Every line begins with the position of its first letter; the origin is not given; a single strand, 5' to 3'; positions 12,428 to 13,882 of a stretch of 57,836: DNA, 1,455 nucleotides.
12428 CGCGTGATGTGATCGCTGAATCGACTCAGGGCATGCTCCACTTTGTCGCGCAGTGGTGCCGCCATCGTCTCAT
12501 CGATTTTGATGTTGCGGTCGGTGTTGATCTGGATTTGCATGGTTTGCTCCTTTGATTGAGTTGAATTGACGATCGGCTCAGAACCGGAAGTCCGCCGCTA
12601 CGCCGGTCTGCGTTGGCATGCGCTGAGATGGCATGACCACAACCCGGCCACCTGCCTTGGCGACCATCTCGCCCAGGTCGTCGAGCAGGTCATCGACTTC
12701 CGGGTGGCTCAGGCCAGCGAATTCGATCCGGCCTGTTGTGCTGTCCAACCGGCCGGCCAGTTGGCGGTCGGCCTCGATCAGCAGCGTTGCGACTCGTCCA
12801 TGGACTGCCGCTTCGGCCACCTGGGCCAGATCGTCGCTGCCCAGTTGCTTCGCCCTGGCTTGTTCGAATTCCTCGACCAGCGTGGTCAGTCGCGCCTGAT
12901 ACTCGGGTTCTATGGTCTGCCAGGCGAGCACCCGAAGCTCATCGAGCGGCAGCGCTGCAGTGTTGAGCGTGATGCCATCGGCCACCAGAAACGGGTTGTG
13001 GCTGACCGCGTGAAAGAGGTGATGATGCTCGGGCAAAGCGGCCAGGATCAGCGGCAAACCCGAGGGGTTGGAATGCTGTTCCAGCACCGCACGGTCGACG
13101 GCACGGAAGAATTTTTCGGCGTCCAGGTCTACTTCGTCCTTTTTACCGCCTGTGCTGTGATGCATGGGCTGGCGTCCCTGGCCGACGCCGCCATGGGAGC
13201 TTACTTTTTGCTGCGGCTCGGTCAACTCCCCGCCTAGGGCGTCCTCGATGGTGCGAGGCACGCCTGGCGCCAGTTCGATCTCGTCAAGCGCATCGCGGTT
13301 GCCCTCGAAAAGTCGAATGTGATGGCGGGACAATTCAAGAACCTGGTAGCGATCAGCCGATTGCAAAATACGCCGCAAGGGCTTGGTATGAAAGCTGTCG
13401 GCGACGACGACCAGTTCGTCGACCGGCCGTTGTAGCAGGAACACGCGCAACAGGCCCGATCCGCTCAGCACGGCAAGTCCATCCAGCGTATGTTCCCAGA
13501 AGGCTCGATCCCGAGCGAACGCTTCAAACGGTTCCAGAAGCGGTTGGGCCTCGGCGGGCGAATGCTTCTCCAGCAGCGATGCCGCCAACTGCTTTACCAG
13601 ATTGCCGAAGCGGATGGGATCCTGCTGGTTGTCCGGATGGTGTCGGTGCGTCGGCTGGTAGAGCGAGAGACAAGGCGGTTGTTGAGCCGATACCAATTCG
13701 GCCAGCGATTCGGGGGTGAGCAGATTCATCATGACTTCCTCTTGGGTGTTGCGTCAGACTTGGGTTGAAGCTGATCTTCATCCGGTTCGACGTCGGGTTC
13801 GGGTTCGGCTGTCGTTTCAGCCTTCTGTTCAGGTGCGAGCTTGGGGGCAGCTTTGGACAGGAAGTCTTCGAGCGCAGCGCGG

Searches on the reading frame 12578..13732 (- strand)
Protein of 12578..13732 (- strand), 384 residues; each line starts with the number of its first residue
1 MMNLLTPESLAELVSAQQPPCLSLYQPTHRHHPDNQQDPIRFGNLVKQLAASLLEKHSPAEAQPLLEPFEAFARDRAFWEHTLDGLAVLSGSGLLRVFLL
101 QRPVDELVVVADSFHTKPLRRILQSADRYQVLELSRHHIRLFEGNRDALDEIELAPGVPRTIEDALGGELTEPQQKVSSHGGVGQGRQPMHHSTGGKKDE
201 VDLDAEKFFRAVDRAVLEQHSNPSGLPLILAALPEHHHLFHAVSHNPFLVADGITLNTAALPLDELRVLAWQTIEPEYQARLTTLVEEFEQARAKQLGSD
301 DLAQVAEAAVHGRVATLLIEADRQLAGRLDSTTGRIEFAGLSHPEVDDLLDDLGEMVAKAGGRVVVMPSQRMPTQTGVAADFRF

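Call 3: search_protein_families(library=pfam, proteins=[window:12578-13732:-])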
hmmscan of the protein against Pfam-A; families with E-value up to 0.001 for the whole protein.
window:12578-13732:- (384 aa): 5 families
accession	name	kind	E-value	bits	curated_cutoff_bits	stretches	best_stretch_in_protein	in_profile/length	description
PF18845.6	baeRF_family3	-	4.2e-50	170.8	31.5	1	128-313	1-168/168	Bacterial archaeo-eukaryotic release factor family 3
PF18848.6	baeRF_family6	-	2.5e-30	106.2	27.5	1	128-275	2-148/149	Bacterial archaeo-eukaryotic release factor family 6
PF18849.6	baeRF_family7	-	2.8e-19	70.1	27.2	1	129-276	1-144/144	Bacterial archaeo-eukaryotic release factor family 7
PF18851.6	baeRF_family8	-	1.3e-12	48.2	27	1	128-281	3-140/141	Bacterial archaeo-eukaryotic release factor family 8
PF18855.6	baeRF_family11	-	8.8e-10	39.5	27.2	1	130-272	5-131/139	Bacterial archaeo-eukaryotic release factor family 11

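Call 12: find_encoding_contigs(protein=window:12578-13732:-, flank=10000, max_places=10)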
Protein window:12578-13732:- (384 aa): 3 contigs read that carry it; 3 places shown.
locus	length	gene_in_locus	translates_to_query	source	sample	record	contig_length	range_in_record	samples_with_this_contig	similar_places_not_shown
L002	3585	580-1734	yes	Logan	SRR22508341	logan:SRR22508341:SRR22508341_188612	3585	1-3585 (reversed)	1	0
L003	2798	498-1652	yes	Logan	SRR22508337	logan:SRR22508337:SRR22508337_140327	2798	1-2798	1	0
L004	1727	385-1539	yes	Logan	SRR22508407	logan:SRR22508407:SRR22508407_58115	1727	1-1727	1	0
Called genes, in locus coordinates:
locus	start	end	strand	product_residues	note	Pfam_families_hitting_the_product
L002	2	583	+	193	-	?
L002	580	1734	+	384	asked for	PF18845:baeRF_family3, PF18848:baeRF_family6, PF18849:baeRF_family7, PF18851:baeRF_family8, PF18855:baeRF_family11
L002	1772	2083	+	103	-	PF02482:Ribosomal_S30AE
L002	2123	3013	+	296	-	PF00231:ATP-synt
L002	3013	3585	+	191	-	?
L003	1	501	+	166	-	?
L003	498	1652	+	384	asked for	PF18845:baeRF_family3, PF18848:baeRF_family6, PF18849:baeRF_family7, PF18851:baeRF_family8, PF18855:baeRF_family11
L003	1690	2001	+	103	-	PF02482:Ribosomal_S30AE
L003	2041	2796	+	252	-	?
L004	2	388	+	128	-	?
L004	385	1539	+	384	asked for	PF18845:baeRF_family3, PF18848:baeRF_family6, PF18849:baeRF_family7, PF18851:baeRF_family8, PF18855:baeRF_family11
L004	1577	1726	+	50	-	?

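Call 14: find_homologous_proteins(query=window:12578-13732:-, max_evalue=1e-10)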
Query window:12578-13732:- (384 aa): 7324 proteins with E <= 1e-10 among 8000 candidates; the best 120 are listed.
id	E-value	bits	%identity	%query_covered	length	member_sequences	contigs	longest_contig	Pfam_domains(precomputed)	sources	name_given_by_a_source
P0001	1.3e-250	849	100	100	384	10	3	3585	PF18845.7,PF18855.7,PF18851.7,PF18849.7,PF18848.7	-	-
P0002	4.3e-241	817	97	100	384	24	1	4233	PF18845.7,PF18855.7,PF18851.7,PF18849.7,PF18848.7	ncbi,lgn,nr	ncbi:MAG: hypothetical protein Q8N33_05600 [Rhodocyclaceae bacterium]|nr:hypothetical protein [Rhodo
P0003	7.3e-233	790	93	100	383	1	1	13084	PF18845.7,PF18855.7,PF18851.7,PF18849.7,PF18848.7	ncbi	-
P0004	1.1e-229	780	92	100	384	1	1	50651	PF18845.7,PF18855.7,PF18851.7,PF18849.7,PF18848.7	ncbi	ncbi:baeRF3 domain-containing protein [Thiocapsa imhoffii]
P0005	5.8e-229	778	92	100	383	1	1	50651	PF18845.7,PF18855.7,PF18851.7,PF18849.7,PF18848.7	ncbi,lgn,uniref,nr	ncbi:hypothetical protein CKO25_18570 [Thiocapsa imhoffii]|uniref:Uncharacterized protein n=2 Tax=Th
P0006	5.9e-229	778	92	100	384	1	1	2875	PF18845.7,PF18855.7,PF18851.7,PF18849.7,PF18848.7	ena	-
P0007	8.9e-225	764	90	100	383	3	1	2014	PF18845.7,PF18855.7,PF18851.7,PF18849.7,PF18848.7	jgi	jgi:hypothetical protein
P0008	2.1e-222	756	89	100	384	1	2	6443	PF18845.7,PF18855.7,PF18851.7,PF18849.7,PF18848.7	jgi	jgi:hypothetical protein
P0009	6.1e-217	738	87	100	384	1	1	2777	PF18845.7,PF18855.7,PF18851.7,PF18849.7,PF18848.7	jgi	-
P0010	1.0e-214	731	87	100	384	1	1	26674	PF18845.7,PF18855.7,PF18851.7,PF18849.7,PF18848.7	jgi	jgi:hypothetical protein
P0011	5.8e-207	705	83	100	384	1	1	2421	PF18845.7,PF18855.7,PF18851.7,PF18849.7,PF18848.7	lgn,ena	-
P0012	4.8e-204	696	81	100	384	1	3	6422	PF18845.7,PF18855.7,PF18851.7,PF18849.7,PF18848.7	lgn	-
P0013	5.5e-202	689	80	100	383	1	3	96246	PF18845.7,PF18855.7,PF18851.7,PF18849.7,PF18848.7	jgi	jgi:hypothetical protein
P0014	7.4e-199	678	81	100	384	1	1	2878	PF18845.7,PF18855.7,PF18851.7,PF18849.7,PF18848.7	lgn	-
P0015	1.7e-197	674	79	100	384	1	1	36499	PF18845.7,PF18855.7,PF18851.7,PF18849.7,PF18848.7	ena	-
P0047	2.0e-172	592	70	99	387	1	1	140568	PF18845.7,PF18855.7,PF18851.7,PF18849.7,PF18848.7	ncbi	-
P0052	4.9e-172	590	71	99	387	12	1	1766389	PF18845.7,PF18855.7,PF18851.7,PF18849.7,PF18848.7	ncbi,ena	-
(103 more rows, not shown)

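Call 16: find_related_loci(query=A1, collection=genome_contigs, flank=10000)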
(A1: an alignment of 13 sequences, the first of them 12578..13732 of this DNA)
Query A1 (384 aa) in genome_contigs; peptide patterns used: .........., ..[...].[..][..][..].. (x = any residue, [..] = any of these).
600 stretches matched a pattern (row limit reached: there are more); 583 encode a relative of the query (tblastn E <= 1e-3); the best 80 are kept; 80 distinct loci.
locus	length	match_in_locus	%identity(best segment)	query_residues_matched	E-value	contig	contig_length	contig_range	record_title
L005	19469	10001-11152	96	1-384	0e+0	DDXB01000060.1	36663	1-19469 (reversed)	MAG TPA_asm: Rhodocyclaceae bacterium UBA2271 UBA2271_contig_2855, whole genome shotgun sequence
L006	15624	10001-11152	92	1-384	0e+0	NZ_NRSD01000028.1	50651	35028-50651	Thiocapsa imhoffii strain DSM 21303 scaffold0028, whole genome shotgun sequence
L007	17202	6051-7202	92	1-384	0e+0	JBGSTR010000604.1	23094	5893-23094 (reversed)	MAG: Chromatiaceae bacterium isolate JTS-AC412 k141_2898364, whole genome shotgun sequence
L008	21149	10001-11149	78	1-383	0e+0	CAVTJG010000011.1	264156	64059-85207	MAG: uncultured beta proteobacterium isolate MFD05684.bin.1.75 genome assembly, contig: contig_36640, whole genome shotg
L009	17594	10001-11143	70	3-383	1e-175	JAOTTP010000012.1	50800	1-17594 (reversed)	MAG: Nitrospirota bacterium isolate 13_July_SF_Bin24 13_July_SF_Bin24_scaffold_162_c1, whole genome shotgun sequence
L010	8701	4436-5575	69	5-384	7e-174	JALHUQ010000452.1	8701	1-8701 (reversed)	MAG: Woeseiaceae bacterium isolate PFL54 seq_4742150, whole genome shotgun sequence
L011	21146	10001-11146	70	3-384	1e-173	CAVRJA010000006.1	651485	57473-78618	MAG: uncultured Acidobacteriota bacterium isolate MFD05942.bin.2.7 genome assembly, contig: contig_27196, whole genome s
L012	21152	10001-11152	70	1-384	3e-171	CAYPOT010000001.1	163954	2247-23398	MAG TPA_asm: uncultured Nitrospiraceae bacterium isolate ERP113451_co1_289 genome assembly, contig: NODE_28_length_16395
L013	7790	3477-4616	70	5-384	1e-171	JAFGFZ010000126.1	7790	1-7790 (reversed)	MAG: Pirellulales bacterium isolate Zod_Metabat.1355 k87_1821753, whole genome shotgun sequence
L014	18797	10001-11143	70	4-384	2e-171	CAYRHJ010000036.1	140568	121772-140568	MAG TPA_asm: uncultured Phycisphaeraceae bacterium isolate binchicken_co31_456 genome assembly, contig: k141_1615097, wh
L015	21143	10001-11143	71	3-383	2e-170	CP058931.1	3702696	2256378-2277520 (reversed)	MAG: Nitrospira sp. isolate DJ chromosome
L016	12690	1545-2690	70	3-384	3e-168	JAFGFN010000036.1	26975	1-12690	MAG: Candidatus Sumerlaeota bacterium isolate Zod_Metabat.1318 k87_2459672, whole genome shotgun sequence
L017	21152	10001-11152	69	1-384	2e-168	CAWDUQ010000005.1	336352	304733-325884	MAG: uncultured Acidobacteriota bacterium isolate MFD05442.bin.1.363 genome assembly, contig: contig_20888, whole genome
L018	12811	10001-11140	69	5-384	6e-167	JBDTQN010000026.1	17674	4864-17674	MAG: Pseudolysinimonas sp. isolate cluster3_bin.222 NODE_11809_length_17674_cov_10.266587, whole genome shotgun sequence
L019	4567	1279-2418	69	5-384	2e-170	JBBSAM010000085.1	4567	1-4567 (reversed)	MAG: Acidimicrobiia bacterium isolate La6_maxbin2.368 La6_maxbin2.368_K_362666_L_4567_cov_57.7531, whole genome shotgun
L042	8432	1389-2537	67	2-384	5e-163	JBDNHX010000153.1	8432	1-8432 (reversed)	MAG: Planctomycetaceae bacterium isolate concoct.44.WLB k141_244130, whole genome shotgun sequence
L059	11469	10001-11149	65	2-384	8e-161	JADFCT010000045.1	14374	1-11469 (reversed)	MAG: Candidatus Sumerlaeota bacterium isolate XCDL20.169 NODE_45_length_14374_cov_7.644273, whole genome shotgun sequenc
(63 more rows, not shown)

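Call 22: search_solved_structures(query=window:12578-13732:-, max_evalue=0.01, show_alignments=1)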
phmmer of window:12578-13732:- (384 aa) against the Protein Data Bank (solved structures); distinct sequences matched with E-value up to 0.01: 2.
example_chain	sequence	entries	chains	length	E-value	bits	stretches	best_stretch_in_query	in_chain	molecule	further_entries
8rd8_B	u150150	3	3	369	6.8e-18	68.2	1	12-379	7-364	Methyl-accepting chemotaxis protein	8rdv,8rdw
6k96_A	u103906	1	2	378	0.0095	18.3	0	269-333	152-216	Five-membered-cyclitol-phosphate synthase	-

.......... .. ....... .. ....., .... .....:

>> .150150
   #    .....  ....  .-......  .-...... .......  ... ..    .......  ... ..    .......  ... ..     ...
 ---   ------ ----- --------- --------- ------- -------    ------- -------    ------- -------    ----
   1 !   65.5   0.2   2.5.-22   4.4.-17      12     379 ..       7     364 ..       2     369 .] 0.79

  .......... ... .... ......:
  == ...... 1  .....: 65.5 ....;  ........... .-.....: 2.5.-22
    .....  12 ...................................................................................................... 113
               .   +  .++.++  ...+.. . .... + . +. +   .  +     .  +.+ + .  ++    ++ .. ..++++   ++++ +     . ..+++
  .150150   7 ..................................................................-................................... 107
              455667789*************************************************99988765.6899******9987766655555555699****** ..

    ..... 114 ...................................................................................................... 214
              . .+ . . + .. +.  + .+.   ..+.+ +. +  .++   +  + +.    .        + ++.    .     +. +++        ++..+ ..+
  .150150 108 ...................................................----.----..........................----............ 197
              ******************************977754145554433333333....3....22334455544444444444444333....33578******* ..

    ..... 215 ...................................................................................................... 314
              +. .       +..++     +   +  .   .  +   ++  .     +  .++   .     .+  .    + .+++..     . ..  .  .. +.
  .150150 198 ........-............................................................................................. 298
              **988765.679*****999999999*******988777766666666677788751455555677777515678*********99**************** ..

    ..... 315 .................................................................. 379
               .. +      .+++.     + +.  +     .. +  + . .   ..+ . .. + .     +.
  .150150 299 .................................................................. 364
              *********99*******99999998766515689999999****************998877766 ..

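Call 30: search_dna_similar(query=window:12578-13732:-, collection=plasmids, mode=protein, max_rows=40, max_evalue=1e-20)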
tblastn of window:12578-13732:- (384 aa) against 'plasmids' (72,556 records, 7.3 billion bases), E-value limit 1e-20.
Records with a match: 9; places in all: 9; records where one place covers at least 80% of the query: 9.
Best place of each record, by identity: <60% 9.
By first word of the organism name: Moraxella 5; Rubrobacter 1; Nitrobacter 1; Mesorhizobium 1; Enterococcus 1.
By predicted mobility (MOB-suite, as given by PLSDB): non-mobilizable 5; mobilizable 4.
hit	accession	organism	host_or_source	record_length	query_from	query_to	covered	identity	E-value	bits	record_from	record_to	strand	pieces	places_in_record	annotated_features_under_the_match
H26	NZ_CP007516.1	Rubrobacter radiotolerans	-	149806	1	384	100%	30.9%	2e-37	151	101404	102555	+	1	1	hypothetical protein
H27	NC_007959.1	Nitrobacter hamburgensis X14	-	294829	1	384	100%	28.3%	7e-23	108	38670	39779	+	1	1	hypothetical protein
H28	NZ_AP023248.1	Mesorhizobium sp. 131-2-1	Lotus japonicus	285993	1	384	100%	26.3%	5e-21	102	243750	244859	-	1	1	hypothetical protein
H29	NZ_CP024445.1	Moraxella osloensis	Homo sapiens,single cell,skin swab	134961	1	384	100%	26.2%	4e-24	112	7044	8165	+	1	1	hypothetical protein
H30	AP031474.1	Moraxella osloensis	Homo sapiens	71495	1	384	100%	26.2%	2e-24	112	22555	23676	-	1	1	hypothetical protein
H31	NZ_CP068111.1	Moraxella osloensis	-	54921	1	384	100%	26.2%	2e-24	112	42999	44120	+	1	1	hypothetical protein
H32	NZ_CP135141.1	Moraxella sp. DOX410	sediment soil,sediment soil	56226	1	384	100%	26.2%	2e-24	112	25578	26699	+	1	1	hypothetical protein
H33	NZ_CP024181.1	Moraxella osloensis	Homo sapiens,single cell,skin swab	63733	1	384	100%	25.6%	6e-24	111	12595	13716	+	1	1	hypothetical protein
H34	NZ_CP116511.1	Enterococcus gallinarum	Bos taurus,whole organism,fecal sample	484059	20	384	95%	24.9%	2e-21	103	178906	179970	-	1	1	hypothetical protein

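Call 31: find_encoding_contigs(protein=P0047, flank=10000, max_places=2)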
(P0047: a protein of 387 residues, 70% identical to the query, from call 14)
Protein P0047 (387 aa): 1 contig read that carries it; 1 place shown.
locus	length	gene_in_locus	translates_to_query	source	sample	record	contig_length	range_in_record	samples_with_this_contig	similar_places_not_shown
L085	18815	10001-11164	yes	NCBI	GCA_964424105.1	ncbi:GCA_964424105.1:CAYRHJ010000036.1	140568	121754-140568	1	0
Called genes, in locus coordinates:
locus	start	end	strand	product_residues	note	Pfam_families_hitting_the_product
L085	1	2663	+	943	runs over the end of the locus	PF00871:Acetate_kinase, PF09364:XFP_N, PF03894:XFP, PF09363:XFP_C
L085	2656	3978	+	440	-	PF10011:DUF2254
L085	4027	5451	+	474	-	PF02874:ATP-synt_ab_N, PF00006:ATP-synt_ab, PF22919:ATP-synt_VA_C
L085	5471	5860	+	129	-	PF02823:ATP-synt_DE_N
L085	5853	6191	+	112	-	PF09527:ATPase_gene1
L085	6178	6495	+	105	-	PF12966:AtpR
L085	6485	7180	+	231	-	PF00119:ATP-synt_A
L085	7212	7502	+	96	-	PF00137:ATP-synt_C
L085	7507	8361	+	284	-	PF00213:OSCP (faint), PF00430:ATP-synt_B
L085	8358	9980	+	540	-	PF02874:ATP-synt_ab_N (weak), PF00006:ATP-synt_ab, PF00306:ATP-synt_ab_C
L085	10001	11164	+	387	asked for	PF18845:baeRF_family3, PF18848:baeRF_family6, PF18849:baeRF_family7, PF18851:baeRF_family8, PF18855:baeRF_family11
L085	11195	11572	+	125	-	PF02482:Ribosomal_S30AE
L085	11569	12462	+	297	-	PF00231:ATP-synt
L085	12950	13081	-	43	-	-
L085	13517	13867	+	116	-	PF00589:Phage_integrase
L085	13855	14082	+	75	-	-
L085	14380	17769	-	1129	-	PF07953:Toxin_R_bind_N (weak), PF13385:Laminin_G_3, PF02210:Laminin_G_2 (faint), PF13385:Laminin_G_3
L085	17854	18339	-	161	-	-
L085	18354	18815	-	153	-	?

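Call 32: find_encoding_contigs(protein=P0052, flank=10000, max_places=2)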
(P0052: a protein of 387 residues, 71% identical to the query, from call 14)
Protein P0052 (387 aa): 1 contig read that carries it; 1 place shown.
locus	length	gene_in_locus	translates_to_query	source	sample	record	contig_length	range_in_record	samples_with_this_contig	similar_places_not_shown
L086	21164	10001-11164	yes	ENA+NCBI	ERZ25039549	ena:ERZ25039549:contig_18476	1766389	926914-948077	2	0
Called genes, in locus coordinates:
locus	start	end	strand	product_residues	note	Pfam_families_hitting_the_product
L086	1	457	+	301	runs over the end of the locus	PF01145:Band_7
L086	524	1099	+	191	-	PF11181:YflT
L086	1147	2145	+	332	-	PF20511:PMI_typeI_cat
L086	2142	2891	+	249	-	PF08282:Hydrolase_3, PF03332:PMM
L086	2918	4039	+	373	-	PF04041:Glyco_hydro_130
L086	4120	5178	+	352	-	PF00871:Acetate_kinase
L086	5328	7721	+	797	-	PF09364:XFP_N, PF03894:XFP, PF09363:XFP_C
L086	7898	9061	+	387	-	PF10011:DUF2254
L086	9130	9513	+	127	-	PF11964:SpoIIAA-like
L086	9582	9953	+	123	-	PF11964:SpoIIAA-like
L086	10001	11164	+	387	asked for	PF18845:baeRF_family3, PF18848:baeRF_family6, PF18849:baeRF_family7, PF18851:baeRF_family8, PF18855:baeRF_family11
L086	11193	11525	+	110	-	PF02482:Ribosomal_S30AE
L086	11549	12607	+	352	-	PF00274:Glycolytic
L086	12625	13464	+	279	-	PF00999:Na_H_Exchanger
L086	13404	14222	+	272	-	PF00999:Na_H_Exchanger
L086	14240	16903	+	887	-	PF00690:Cation_ATPase_N, PF00122:E1-E2_ATPase, PF00702:Hydrolase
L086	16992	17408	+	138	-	PF07885:Ion_trans_2 (weak)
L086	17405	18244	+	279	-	PF03976:PPK2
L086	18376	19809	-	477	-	PF20042:DUF6444, PF03050:DDE_Tnp_IS66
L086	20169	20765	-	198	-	-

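Call 63: search_protein_families(library=pfam, proteins=[L005:3343-5931:+, L005:5931-6863:+, L005:13310-14494:+, L005:14802-15626:+, L005:15592-16431:+, L005:16505-17755:+, L005:17748-18578:+, L005:2428-2982:+, L059:6411-7112:+, L042:4515-5681:+])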
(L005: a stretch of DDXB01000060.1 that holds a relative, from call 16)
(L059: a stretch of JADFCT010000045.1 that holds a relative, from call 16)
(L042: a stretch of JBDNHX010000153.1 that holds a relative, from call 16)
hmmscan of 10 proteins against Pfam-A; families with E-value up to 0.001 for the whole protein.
L005:3343-5931:+ (862 aa): 9 families
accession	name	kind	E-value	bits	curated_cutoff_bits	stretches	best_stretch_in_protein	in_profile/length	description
PF00989.32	PAS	-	1.3e-37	128.7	22.6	3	330-442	3-113/113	PAS fold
PF13426.13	PAS_9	-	3.3e-34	117.7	27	3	339-443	2-102/103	PAS domain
PF02518.31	HATPase_c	-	2.4e-28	99.2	26.4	1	593-700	2-107/111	Histidine kinase-, DNA gyrase B-, and HSP90-like ATPase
PF00072.30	Response_reg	-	1.9e-24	86.4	30.2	1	732-843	2-110/111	Response regulator receiver domain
PF08448.16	PAS_4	-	2e-22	80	23.1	2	203-316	1-108/110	PAS fold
PF00512.31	HisKA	-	1.9e-17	63.5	26.9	1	479-546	1-66/66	His Kinase A (phospho-acceptor) domain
PF13188.13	PAS_8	-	1.2e-12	47.7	21.8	1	329-383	2-52/65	PAS domain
PF08447.18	PAS_3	-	9.1e-08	32.7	25.6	0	222-305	4-84/89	PAS fold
PF13596.12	PAS_10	-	7.6e-05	23.8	22.1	0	203-314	5-106/106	PAS domain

L005:5931-6863:+ (310 aa): 2 families
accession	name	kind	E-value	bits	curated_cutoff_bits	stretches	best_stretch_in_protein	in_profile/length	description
PF00990.26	GGDEF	-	8.9e-51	172.3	23.8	1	147-304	1-161/161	Diguanylate cyclase, GGDEF domain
PF00072.30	Response_reg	-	2.7e-22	79.5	30.2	1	13-122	1-109/111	Response regulator receiver domain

L005:13310-14494:+ (394 aa): 1 family
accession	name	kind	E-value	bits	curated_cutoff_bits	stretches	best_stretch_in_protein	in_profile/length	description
PF01594.21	AI-2E_transport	-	4.4e-47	161.3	34.3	1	41-382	2-326/327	AI-2E family transporter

L005:14802-15626:+ (274 aa): 1 family
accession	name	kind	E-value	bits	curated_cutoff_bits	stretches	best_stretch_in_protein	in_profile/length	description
PF00072.30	Response_reg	-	6.7e-25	87.9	30.2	1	13-123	1-110/111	Response regulator receiver domain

L005:15592-16431:+ (279 aa): 2 families
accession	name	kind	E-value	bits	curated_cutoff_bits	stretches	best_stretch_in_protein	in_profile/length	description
PF13545.12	HTH_Crp_2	-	2.5e-12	47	27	1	171-237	1-69/70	Crp-like helix-turn-helix domain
PF00027.35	cNMP_binding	-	3.2e-06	27.5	27.5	1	55-136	5-86/89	Cyclic nucleotide-binding domain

L005:16505-17755:+ (416 aa): 2 families
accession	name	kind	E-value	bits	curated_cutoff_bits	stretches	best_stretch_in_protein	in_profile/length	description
PF02687.27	FtsX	-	4.8e-18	65.8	25.5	1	276-409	2-120/120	FtsX-like permease C-terminal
PF12704.14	MacB_PCD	-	1.1e-15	59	27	1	28-243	1-204/207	MacB-like periplasmic core domain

L005:17748-18578:+ (276 aa): 1 family
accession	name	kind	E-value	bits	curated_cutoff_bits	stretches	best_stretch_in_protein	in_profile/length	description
PF00005.33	ABC_tran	-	3.1e-31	109.2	25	1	64-212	1-136/137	ABC transporter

L005:2428-2982:+ (184 aa): 1 family
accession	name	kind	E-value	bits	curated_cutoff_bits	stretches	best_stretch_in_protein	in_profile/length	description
PF04972.22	BON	-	2.4e-20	73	27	1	117-184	1-68/69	BON domain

L059:6411-7112:+ (233 aa): 1 family
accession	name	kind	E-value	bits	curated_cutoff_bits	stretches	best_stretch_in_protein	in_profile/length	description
PF01988.24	VIT1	-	4.5e-63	213.4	28.1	1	19-226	1-213/214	VIT family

L042:4515-5681:+ (388 aa): 3 families
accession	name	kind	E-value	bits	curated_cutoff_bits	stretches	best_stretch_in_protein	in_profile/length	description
PF02163.28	Peptidase_M50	-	7.5e-24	84.7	27.2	2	67-142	2-103/221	Peptidase family M50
PF00571.33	CBS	-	3.9e-13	49.9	24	2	316-370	1-55/57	CBS domain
PF13398.12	Peptidase_M50B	-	0.00026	21.2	26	1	74-142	24-91/201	Peptidase M50B-like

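Call 81: find_related_loci(query=A1, collection=viral_contigs, flank=10000)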
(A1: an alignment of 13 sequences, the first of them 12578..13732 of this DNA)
Query A1 (384 aa) in viral_contigs; peptide patterns used: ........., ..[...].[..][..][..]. (x = any residue, [..] = any of these).
6 stretches matched a pattern, but none encodes a relative of the query by tblastn (E <= 1e-3).
